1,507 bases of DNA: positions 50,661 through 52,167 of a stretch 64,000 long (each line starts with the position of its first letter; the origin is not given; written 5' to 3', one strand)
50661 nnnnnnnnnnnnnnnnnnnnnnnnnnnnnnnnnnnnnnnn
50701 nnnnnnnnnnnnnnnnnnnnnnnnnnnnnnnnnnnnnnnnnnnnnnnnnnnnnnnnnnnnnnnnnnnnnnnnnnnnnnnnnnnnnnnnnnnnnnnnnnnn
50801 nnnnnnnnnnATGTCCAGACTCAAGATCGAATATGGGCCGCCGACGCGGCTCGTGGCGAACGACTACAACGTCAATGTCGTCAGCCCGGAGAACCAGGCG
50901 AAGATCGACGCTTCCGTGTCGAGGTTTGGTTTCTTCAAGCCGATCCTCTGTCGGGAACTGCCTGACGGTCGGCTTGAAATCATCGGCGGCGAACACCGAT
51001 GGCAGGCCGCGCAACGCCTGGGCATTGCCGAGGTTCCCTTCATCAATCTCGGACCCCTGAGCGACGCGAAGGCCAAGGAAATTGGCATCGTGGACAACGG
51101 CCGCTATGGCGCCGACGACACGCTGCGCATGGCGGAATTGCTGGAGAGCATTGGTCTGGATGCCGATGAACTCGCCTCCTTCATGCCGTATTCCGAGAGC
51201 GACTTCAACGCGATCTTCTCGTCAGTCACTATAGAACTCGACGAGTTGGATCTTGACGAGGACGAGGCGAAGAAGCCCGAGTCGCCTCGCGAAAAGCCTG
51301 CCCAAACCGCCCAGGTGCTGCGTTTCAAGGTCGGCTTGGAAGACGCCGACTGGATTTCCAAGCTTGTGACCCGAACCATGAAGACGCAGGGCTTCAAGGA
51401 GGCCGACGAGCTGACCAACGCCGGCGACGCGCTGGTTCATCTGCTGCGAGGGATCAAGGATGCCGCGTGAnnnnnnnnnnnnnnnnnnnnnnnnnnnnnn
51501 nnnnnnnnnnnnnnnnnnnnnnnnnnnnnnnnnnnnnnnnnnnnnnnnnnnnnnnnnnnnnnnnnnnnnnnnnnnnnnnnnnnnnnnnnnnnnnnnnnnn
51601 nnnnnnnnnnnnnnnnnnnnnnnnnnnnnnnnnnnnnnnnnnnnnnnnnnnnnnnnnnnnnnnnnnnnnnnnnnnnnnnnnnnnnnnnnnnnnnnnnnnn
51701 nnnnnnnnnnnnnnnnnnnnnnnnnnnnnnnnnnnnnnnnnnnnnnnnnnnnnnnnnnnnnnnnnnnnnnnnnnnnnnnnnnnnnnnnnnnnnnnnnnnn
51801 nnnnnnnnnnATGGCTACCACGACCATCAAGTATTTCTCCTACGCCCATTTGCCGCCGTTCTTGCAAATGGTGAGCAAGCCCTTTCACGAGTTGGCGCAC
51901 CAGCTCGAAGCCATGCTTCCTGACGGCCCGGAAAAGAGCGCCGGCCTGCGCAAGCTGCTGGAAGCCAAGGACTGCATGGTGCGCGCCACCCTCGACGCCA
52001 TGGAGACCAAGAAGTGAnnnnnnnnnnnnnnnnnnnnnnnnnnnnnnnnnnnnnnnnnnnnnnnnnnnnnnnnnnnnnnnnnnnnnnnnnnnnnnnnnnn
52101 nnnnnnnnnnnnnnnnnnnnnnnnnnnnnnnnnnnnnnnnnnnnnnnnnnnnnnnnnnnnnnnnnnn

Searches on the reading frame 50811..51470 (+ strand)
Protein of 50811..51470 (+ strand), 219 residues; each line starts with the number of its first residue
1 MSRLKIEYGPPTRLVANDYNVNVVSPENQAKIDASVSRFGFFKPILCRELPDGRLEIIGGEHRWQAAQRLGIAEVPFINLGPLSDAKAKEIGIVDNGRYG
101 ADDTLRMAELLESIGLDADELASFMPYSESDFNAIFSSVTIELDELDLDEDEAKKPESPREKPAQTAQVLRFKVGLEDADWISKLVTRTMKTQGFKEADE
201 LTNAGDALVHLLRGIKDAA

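Call 30: search_protein_families(library=pfam, max_evalue=0.01, proteins=[window:50811-51470:+])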
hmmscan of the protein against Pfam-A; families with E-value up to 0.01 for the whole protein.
window:50811-51470:+ (219 aa): 1 family
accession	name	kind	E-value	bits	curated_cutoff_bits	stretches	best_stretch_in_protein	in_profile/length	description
PF02195.25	ParB_N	-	9.3e-12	45.3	26.3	1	24-96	22-93/95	ParB N-terminal domain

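Call 75: search_solved_structures(query=window:50811-51470:+, max_evalue=1, show_alignments=1)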
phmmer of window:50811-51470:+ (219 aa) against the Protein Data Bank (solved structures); distinct sequences matched with E-value up to 1: 15.
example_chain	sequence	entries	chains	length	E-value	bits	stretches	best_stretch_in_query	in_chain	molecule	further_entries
7nfu_A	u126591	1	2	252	2.1e-10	43.7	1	5-123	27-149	Nucleoid occlusion protein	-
7ng0_A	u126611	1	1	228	2.7e-10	43.3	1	12-123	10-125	Nucleoid occlusion protein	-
6t1f_A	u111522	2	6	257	6.2e-09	38.9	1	30-100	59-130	Chromosome-partitioning protein ParB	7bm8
7bnk_A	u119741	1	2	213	8.5e-07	31.9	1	27-99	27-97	ParB family protein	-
7bnr_A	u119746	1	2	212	8.6e-07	31.9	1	27-99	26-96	ParB family protein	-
7o0n_A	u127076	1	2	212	5.7e-06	29.2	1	27-99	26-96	ParB family protein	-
1vz0_A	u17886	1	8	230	8.5e-06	28.6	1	30-123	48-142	Chromosome-partitioning protein Spo0J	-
7ol9_A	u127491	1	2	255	1.4e-05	28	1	10-99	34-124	Nucleoid occlusion protein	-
6sdk_A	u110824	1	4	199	0.0001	25.1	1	27-111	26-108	Stage 0 sporulation protein J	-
5x0e_A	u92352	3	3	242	0.00061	22.6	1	22-85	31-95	Free serine kinase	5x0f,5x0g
5x0b_A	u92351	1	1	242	0.00074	22.3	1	23-85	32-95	Free serine kinase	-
5x0j_A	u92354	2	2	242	0.00075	22.3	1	23-85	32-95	Free serine kinase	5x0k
1vk1_A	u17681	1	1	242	0.0083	18.9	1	35-80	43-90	Conserved hypothetical protein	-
5uje_A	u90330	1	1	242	0.74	12.5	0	30-77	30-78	SbnI protein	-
1vcf_A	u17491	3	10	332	0.95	12.1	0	90-135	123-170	isopentenyl-diphosphate delta-isomerase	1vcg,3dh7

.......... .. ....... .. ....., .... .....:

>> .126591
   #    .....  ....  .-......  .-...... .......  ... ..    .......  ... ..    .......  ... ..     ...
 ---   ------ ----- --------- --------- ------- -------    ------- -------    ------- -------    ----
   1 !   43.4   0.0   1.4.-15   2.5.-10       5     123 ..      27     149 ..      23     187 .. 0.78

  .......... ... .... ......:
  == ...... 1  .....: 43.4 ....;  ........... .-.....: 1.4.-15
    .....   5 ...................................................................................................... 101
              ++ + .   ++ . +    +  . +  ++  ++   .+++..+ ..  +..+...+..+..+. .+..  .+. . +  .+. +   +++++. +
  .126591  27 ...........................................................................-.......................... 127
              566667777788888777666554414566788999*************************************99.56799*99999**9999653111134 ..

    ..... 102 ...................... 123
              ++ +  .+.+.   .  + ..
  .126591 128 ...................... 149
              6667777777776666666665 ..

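Call 91: search_dna_similar(query=window:50811-51470:+, collection=phages, mode=protein, max_rows=30, max_evalue=0.001)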
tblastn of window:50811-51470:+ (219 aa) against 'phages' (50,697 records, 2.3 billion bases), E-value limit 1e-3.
Records with a match: 158; places in all: 160; records where one place covers at least 80% of the query: 33.
Best place of each record, by identity: <60% 158.
By first word of the organism name: Pseudomonas 19; Escherichia 15; Lactococcus 15; Rhizobium 14; Rhodobacter 14; Vibrio 12; Streptococcus 10; Bacteriophage 7; Stenotrophomonas 6; Klebsiella 6; and 26 more.
By host as written in the record: - 16; Rhodobacter capsulatus YW1 14; Escherichia coli 11; Lactococcus lactis 11; Stenotrophomonas maltophilia 5; Pseudomonas aeruginosa 5; Pseudomonas syringae pv. actinidiae 3; Vibrio cholerae 3; and 73 more.
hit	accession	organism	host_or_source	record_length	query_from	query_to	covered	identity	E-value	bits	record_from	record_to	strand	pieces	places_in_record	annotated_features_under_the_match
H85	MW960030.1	Rhizobium phage RHph_X66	R. phaseoli sv. phaseoli INC 2-5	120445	5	212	95%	51.9%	5e-54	191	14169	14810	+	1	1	putative partition ParB-like nuclease protein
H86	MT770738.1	Rhizobium phage B1VFA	Rhizobium leguminosarum VF39SM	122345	5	212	95%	51.9%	6e-54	191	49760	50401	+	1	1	ParB-like single stranded DNA cleaving nuclease domain containing ...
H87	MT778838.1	Rhizobium phage V1VFA-S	-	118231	5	212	95%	51.4%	2e-53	189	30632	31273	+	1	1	ParB-like single stranded DNA cleaving nuclease domain containing ...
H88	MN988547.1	Rhizobium phage RHph_Y2_11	Rhizobium etli Y2_11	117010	11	219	95%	47.5%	2e-52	186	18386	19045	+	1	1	putative partition ParB-like nuclease protein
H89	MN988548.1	Rhizobium phage RHph_Y2_17_1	Rhizobium etli Y2_17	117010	11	219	95%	47.5%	2e-52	186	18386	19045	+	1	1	putative partition ParB-like nuclease protein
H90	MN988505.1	Rhizobium phage RHph_N1_10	Rhizobium phaseoli N1_10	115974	11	212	92%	48.4%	7e-53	187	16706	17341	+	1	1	putative partition ParB-like nuclease protein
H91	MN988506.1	Rhizobium phage RHph_N1_15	Rhizobium phaseoli N1_15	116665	11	212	92%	47.4%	4e-53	188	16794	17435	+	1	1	putative partition ParB-like nuclease protein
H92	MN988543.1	Rhizobium phage RHph_N2_6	Rhizobium phaseoli N2_6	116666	11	212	92%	47.4%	4e-53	188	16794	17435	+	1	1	putative partition ParB-like nuclease protein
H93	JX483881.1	Rhizobium phage RHEph10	Rhizobium etli CFN42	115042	11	219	95%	45.2%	3e-51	183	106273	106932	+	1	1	putative partition ParB-like nuclease protein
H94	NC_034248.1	Rhizobium phage RHEph10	Rhizobium etli CFN42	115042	11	219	95%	45.2%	3e-51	183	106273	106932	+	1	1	ParB-like partition protein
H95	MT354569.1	Pseudomonas phage phiK7B1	Pseudomonas syringae pv. actinidiae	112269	4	213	96%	42.0%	5e-39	148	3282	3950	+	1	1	ParB-like nuclease domain protein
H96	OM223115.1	Pseudomonas phage hairong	Pseudomonas syringae pv. actinidiae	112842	2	215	98%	41.1%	6e-44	162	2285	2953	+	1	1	ParB-like nuclease domain protein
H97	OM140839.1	Pseudomonas phage ZY21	Pseudomonas syringae pv. actinidiae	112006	4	213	96%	41.1%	3e-38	145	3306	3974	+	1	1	ParB-like nuclease domain protein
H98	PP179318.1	Pseudomonas phage Nican01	Pseudomonas syringae CC0094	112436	4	214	96%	40.4%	1e-38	147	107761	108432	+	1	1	ParB-like nuclease domain protein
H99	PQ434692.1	Stenotrophomonas phage ANB28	Stenotrophomonas maltophilia B28B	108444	1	211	96%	40.1%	7e-40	150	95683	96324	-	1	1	hypothetical protein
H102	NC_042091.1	Pseudomonas phage nickie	Pseudomonas syringae pv. avii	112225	4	213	96%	38.1%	4e-37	142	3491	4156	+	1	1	ParB-like partition protein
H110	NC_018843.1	Salmonella phage SSU5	Salmonella enterica subsp. enterica ...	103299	17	212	89%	38.1%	1e-34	135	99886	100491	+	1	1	ParB-like partition protein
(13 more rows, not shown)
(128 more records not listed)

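Call 101: get_annotated_region(hit=H110, flank=400)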
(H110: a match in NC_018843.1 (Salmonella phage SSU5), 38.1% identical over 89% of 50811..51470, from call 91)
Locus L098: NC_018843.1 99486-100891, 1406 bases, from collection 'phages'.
description: Salmonella phage SSU5, complete genome.
organism: Salmonella phage SSU5 (NCBI taxid 1177632)
taxonomy: Viruses; Duplodnaviria; Heunggongvirae; Uroviricota; Caudoviricetes
host: Salmonella enterica subsp. enterica serovar Typhimurium strain LT2; source: -; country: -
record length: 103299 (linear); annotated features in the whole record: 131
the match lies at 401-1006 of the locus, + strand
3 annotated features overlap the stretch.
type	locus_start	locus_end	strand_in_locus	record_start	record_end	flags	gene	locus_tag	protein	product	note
CDS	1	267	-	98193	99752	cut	-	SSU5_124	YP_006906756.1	DEAD/DEAH box helicase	-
CDS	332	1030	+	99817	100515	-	-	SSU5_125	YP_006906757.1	ParB-like partition protein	-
CDS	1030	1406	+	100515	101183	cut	-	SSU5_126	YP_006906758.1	ParB-like partition protein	-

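Call 102: get_annotated_region(hit=H90, flank=400)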
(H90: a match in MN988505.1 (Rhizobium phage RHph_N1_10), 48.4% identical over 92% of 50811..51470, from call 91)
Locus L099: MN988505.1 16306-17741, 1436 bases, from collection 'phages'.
description: Rhizobium phage RHph_N1_10, complete genome.
organism: Rhizobium phage RHph_N1_10 (NCBI taxid 2509740)
taxonomy: Viruses; Duplodnaviria; Heunggongvirae; Uroviricota; Caudoviricetes
host: Rhizobium phaseoli N1_10; source: agricultural lands; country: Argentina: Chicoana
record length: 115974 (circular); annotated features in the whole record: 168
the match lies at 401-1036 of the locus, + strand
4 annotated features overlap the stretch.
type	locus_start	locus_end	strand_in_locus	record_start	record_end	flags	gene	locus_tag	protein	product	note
CDS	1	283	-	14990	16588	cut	-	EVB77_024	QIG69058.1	ATP-dependent RNA-DNA and DNA-DNA helicase protein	ATP-dependent RNA-DNA and DNA-DNA helicase UvsW protein; GO_function: GO:0003677 - DNA binding; GO_function: GO:0005524 ...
CDS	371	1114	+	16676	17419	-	-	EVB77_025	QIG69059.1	putative partition ParB-like nuclease protein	GO_function: GO:0003677 - DNA binding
CDS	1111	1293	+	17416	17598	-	-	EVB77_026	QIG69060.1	hypothetical protein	-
CDS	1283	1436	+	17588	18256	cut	-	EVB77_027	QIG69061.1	putative partition ParB-like nuclease protein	GO_function: GO:0003677 - DNA binding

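Call 103: get_annotated_region(hit=H102, flank=400)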
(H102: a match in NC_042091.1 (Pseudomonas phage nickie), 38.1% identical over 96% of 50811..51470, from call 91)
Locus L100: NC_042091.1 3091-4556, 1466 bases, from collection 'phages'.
description: Pseudomonas phage nickie, complete genome.
organism: Pseudomonas phage nickie (NCBI taxid 2048977)
taxonomy: Viruses; Duplodnaviria; Heunggongvirae; Uroviricota; Caudoviricetes; Nickievirus; Nickievirus nickie
host: Pseudomonas syringae pv. avii; source: wastewater; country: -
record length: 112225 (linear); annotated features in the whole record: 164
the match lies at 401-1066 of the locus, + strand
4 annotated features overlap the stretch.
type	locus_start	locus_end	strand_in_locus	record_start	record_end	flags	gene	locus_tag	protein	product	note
CDS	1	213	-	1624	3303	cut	-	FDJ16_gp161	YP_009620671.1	ATP-dependent RNA helicase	-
CDS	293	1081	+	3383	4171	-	-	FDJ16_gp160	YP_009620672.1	ParB-like partition protein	-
CDS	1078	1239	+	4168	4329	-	-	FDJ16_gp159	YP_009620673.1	hypothetical protein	-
CDS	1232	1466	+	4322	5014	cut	-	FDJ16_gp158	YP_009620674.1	DNA methyltransferase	-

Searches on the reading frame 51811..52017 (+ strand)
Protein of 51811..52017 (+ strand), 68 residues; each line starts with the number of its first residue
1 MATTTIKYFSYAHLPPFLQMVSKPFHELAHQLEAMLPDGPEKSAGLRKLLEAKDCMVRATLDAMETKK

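Call 39: search_protein_families(library=phrogs, max_evalue=0.001, proteins=[window:51811-52017:+])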
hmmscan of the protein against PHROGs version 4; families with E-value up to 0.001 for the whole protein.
window:51811-52017:+ (68 aa): 3 families
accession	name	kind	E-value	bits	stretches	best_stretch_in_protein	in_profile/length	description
phrog_1761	-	unknown function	3e-31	109.6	1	3-65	80-142/148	-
phrog_5120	-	unknown function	3.1e-23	82.8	1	6-66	15-75/79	-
phrog_1454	-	unknown function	0.0003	21.9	1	21-52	34-65/81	-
